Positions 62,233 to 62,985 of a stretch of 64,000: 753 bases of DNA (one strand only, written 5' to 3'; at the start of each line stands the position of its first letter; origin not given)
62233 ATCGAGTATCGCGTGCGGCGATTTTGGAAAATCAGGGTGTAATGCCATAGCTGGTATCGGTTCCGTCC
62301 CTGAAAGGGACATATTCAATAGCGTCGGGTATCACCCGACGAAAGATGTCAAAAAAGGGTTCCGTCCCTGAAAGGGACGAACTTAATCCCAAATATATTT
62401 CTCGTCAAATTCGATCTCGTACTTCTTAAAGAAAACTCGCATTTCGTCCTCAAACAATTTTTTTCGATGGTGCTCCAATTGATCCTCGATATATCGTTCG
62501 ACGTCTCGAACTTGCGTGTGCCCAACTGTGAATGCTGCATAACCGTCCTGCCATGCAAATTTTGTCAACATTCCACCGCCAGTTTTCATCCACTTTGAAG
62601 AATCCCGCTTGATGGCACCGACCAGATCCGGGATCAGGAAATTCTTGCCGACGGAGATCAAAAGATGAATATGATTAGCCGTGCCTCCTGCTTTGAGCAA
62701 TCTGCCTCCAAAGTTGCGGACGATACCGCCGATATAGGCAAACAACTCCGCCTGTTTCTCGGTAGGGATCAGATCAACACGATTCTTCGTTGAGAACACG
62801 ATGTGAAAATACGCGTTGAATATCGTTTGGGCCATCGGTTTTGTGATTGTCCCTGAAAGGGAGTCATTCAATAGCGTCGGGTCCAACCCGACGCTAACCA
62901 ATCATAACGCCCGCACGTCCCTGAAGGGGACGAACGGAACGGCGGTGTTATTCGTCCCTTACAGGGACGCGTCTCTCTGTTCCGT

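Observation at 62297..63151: IS200/RAYT-type Y1 transposase with REP arrays inserted between the mod and res genes of a type III R-M system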

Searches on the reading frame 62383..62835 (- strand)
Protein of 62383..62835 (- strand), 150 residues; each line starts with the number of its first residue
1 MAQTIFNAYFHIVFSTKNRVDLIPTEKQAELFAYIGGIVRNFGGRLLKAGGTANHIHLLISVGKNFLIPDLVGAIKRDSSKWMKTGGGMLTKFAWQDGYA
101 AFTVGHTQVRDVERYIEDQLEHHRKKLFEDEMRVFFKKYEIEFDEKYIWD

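Call 3: search_protein_families(library=pfam, proteins=[window:62383-62835:-], max_evalue=0.01)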
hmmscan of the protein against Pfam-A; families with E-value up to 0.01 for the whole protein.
window:62383-62835:- (150 aa): 1 family
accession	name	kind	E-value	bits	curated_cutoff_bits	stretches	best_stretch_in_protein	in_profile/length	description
PF01797.21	Y1_Tnp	-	3.6e-24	85.7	23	1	5-119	2-121/121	Transposase IS200 like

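Call 15: search_protein_families(library=ncbifam, proteins=[window:62383-62835:-], max_evalue=0.01)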
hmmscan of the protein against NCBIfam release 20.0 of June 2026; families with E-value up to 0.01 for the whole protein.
window:62383-62835:- (150 aa): 1 family
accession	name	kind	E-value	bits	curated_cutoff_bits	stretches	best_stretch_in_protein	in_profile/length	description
NF033573.1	transpos_IS200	equivalog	4.7e-17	62.4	55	1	3-117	6-125/126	IS200/IS605 family transposase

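Call 23: search_solved_structures(query=window:62383-62835:-, max_evalue=1, show_alignments=3)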
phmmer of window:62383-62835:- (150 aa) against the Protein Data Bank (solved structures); distinct sequences matched with E-value up to 1: 9.
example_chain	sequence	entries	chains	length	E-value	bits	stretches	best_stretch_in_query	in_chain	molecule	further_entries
2fyx_A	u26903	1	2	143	3.1e-05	27.4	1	5-119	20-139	transposase, putative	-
2xm3_A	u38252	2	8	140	4.3e-05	27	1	5-120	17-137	TRANSPOSASE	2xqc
2xma_A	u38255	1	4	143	4.6e-05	26.9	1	5-120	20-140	TRANSPOSASE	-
2a6m_A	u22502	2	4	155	0.00011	25.6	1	4-128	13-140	ISHp608 transposase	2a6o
2vhg_A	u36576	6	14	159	0.00012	25.5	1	4-128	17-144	TRANSPOSASE ORFA | Putative transposase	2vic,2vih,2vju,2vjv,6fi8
2xo6_A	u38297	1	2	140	0.00015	25.2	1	5-120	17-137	TRANSPOSASE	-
2f4f_A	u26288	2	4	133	0.012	19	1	6-121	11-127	Transposase, putative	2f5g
4k22_A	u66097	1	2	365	0.73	13.2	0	5-71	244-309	Protein VisC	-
2ec2_A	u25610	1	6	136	0.77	13.2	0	9-121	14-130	136aa long hypothetical transposase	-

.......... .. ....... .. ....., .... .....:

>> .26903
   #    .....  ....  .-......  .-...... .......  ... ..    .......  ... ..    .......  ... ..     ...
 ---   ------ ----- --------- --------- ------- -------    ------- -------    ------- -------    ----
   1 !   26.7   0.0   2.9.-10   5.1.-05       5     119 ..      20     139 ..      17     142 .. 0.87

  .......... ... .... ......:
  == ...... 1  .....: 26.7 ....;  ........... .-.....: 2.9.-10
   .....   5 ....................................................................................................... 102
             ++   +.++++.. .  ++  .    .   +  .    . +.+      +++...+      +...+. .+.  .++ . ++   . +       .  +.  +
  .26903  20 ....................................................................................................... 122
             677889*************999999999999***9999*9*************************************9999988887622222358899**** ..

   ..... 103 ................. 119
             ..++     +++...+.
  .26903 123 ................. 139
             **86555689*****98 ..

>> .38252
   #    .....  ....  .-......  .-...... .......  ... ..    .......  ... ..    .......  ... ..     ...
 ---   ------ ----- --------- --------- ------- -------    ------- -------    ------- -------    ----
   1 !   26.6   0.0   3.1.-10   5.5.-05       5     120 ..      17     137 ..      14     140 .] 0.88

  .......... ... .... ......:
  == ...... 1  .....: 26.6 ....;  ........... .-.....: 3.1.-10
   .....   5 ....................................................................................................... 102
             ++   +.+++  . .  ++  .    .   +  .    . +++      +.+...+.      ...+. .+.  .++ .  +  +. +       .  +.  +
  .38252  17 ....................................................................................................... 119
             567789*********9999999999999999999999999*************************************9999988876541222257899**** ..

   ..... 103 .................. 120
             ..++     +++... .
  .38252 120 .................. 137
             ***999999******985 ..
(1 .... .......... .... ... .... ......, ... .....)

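Call 62: find_homologous_proteins(query=window:62383-62835:-, max_evalue=1e-10)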
Query window:62383-62835:- (150 aa): 1940 proteins with E <= 1e-10 among 1955 candidates; the best 120 are listed.
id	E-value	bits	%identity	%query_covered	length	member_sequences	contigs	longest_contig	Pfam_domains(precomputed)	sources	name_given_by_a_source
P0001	1.6e-73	264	75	100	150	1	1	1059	PF01797.22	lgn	-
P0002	1.2e-70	254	73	100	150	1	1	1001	PF01797.22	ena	-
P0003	1.5e-70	254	72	100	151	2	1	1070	PF01797.22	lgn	-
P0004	1.6e-69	251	70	100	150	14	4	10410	PF01797.22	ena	-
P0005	7.5e-69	249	73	100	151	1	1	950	PF01797.22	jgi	jgi:putative transposase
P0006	1.3e-68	248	69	100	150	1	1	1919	PF01797.22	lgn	-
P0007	3.7e-68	246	68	100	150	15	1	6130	PF01797.22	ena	-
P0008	3.8e-68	246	71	100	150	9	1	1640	PF01797.22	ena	-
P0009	3.9e-68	246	69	100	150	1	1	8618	PF01797.22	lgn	-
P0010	4.2e-68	246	69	100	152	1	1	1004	PF01797.22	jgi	jgi:REP-associated tyrosine transposase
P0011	5.8e-68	246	71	100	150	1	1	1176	PF01797.22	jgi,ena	-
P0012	1.8e-67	244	69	100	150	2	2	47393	PF01797.22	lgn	-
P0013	2.3e-67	244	70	100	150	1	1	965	PF01797.22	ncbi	-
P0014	2.3e-67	244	72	100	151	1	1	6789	PF01797.22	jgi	jgi:putative transposase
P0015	4.9e-67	243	69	100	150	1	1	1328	PF01797.22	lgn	-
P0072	1.7e-61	225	63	100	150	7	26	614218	PF01797.22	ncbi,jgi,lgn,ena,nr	ncbi:MAG TPA: IS200/IS605 family transposase [Pyrinomonadaceae bacterium]|nr:IS200/IS605 family tran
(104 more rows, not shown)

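Call 65: find_encoding_contigs(protein=P0072, flank=4000, max_places=8)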
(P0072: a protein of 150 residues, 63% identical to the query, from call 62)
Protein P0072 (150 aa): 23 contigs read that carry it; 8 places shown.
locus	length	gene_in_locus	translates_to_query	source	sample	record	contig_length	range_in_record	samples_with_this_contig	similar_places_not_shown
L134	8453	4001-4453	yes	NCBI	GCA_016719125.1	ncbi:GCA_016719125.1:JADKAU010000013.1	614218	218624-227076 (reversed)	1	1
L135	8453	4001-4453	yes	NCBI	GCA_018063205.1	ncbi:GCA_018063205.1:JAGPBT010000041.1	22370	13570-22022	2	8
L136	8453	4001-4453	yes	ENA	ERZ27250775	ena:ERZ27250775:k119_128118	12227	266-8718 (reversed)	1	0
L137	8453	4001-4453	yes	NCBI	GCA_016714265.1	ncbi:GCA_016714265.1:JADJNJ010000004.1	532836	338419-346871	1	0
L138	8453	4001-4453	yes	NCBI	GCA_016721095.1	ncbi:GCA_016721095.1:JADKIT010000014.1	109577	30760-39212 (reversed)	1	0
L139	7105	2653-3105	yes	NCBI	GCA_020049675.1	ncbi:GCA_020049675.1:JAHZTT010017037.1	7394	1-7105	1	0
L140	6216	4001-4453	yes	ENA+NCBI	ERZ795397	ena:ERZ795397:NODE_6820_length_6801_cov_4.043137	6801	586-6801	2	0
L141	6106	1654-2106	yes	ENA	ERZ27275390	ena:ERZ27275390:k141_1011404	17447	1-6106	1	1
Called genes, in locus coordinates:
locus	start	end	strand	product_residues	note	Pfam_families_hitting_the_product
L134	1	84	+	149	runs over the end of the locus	-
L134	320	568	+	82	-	PF04255:DUF433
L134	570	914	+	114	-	PF18478:PIN_10, PF18480:DUF5615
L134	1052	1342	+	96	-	-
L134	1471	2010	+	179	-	-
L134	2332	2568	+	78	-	-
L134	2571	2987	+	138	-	PF01850:PIN (weak), PF10130:PIN_2 (weak), PF13470:PIN_3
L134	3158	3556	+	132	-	-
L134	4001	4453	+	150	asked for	PF01797:Y1_Tnp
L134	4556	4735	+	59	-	PF09966:DUF2200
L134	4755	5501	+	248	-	PF20388:DUF6683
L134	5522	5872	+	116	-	PF09966:DUF2200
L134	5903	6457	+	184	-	-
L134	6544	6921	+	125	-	-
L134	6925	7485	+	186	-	PF01872:RibD_C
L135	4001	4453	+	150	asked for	PF01797:Y1_Tnp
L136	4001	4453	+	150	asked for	PF01797:Y1_Tnp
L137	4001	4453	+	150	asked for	PF01797:Y1_Tnp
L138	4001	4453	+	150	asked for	PF01797:Y1_Tnp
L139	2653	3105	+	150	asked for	PF01797:Y1_Tnp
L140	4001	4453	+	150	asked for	PF01797:Y1_Tnp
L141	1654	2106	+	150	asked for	PF01797:Y1_Tnp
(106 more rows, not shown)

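Call 67: predict_structure(alignment_id=A2)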
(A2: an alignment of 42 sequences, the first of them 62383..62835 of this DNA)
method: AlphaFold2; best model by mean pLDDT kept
length: 150 residues; sequences in the alignment: 42
mean_pLDDT: 89.9   pTM: 0.84
mean pLDDT of the five models: 89.9, 88.6, 88.2, 86.4, 85.9
residues with pLDDT >= 90: 104; 70-90: 40; 50-70: 6; < 50: 0
segments of 3 or more residues with pLDDT < 50: none
pLDDT, mean of each block of 10 residues (from residue 1): 84 92 94 98 96 95 91 97 95 92 94 91 76 84 69
secondary structure, 60 per line:
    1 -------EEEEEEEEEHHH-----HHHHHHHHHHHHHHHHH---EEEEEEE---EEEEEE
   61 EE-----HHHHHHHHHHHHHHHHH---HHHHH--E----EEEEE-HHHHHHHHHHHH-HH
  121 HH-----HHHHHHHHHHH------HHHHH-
elements in order: E8-16 H25-41 E45-51 E55-62 H68-84 H88-92 E100-104 H106-117 H119-122 H128-138 H145-149

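Call 69: fold_search(model_id=the predicted structure, library=pdb)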
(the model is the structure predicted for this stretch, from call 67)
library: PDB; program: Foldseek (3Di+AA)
matches with E <= 10: 1211; with E <= 0.001: 31
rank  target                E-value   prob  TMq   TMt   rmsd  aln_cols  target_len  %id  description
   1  2xm3_A                2.0e-09  1.00  0.65  0.77   5.9       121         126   22  Deinococcus radiodurans ISDra2 Transposase Left end DNA complex (released 2010-10-13)
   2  2vic_B                2.5e-09  1.00  0.64  0.75   7.8       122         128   20  CRYSTAL STRUCTURE OF THE ISHP608 TRANSPOSASE IN COMPLEX with Left end 26- mer DNA and manganese (released 2008-02-19)
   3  2xm3_D                2.5e-09  1.00  0.65  0.74   8.0       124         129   23  Deinococcus radiodurans ISDra2 Transposase Left end DNA complex (released 2010-10-13)
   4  2xqc_D                2.5e-09  1.00  0.65  0.74  10.6       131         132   24  DEINOCOCCUS RADIODURANS ISDRA2 TRANSPOSASE COMPLEXED WITH LEFT END RECOGNITION AND CLEAVAGE SITE AND ZN (released 2010-10-13)
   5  2xm3_C                3.4e-09  1.00  0.66  0.76   5.9       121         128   22  Deinococcus radiodurans ISDra2 Transposase Left end DNA complex (released 2010-10-13)
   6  2fyx_A                3.6e-09  1.00  0.63  0.72   4.9       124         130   22  Crystal structure of a putative transposase (dr_0177) from deinococcus radiodurans r1 at 1.90 A resolution (released 2006-02-21)
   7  2xo6_A                4.4e-09  1.00  0.65  0.72  10.7       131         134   23  DEINOCOCCUS RADIODURANS ISDRA2 TRANSPOSASE Y132F MUTANT COMPLEXED WITH LEFT END RECOGNITION AND CLEAVAGE SITE (released 2010-10-13)
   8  2vic_A                4.7e-09  1.00  0.64  0.64  12.8       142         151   21  CRYSTAL STRUCTURE OF THE ISHP608 TRANSPOSASE IN COMPLEX with Left end 26- mer DNA and manganese (released 2008-02-19)
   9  2vih_B                5.0e-09  1.00  0.65  0.74   7.8       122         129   20  CRYSTAL STRUCTURE OF THE IS608 TRANSPOSASE IN COMPLEX WITH Left END 26-MER DNA (released 2008-02-19)
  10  2xma_A                5.0e-09  1.00  0.61  0.65   8.0       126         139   22  DEINOCOCCUS RADIODURANS ISDRA2 TRANSPOSASE RIGHT END DNA COMPLEX (released 2010-10-13)
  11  2xma_E                5.7e-09  1.00  0.65  0.69   7.7       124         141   23  DEINOCOCCUS RADIODURANS ISDRA2 TRANSPOSASE RIGHT END DNA COMPLEX (released 2010-10-13)
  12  2a6m_B                6.1e-09  1.00  0.65  0.65  15.6       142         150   19  Crystal Structure of the ISHp608 Transposase (released 2005-10-25)
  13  2vju_A                6.5e-09  1.00  0.65  0.74   7.7       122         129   20  Crystal structure of the IS608 transposase in complex with the complete Right end 35-mer DNA and manganese (released 2008-02-19)
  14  2xma_B                6.5e-09  1.00  0.64  0.71   7.8       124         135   22  DEINOCOCCUS RADIODURANS ISDRA2 TRANSPOSASE RIGHT END DNA COMPLEX (released 2010-10-13)
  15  2xm3_B                6.9e-09  1.00  0.65  0.75   5.8       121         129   22  Deinococcus radiodurans ISDra2 Transposase Left end DNA complex (released 2010-10-13)
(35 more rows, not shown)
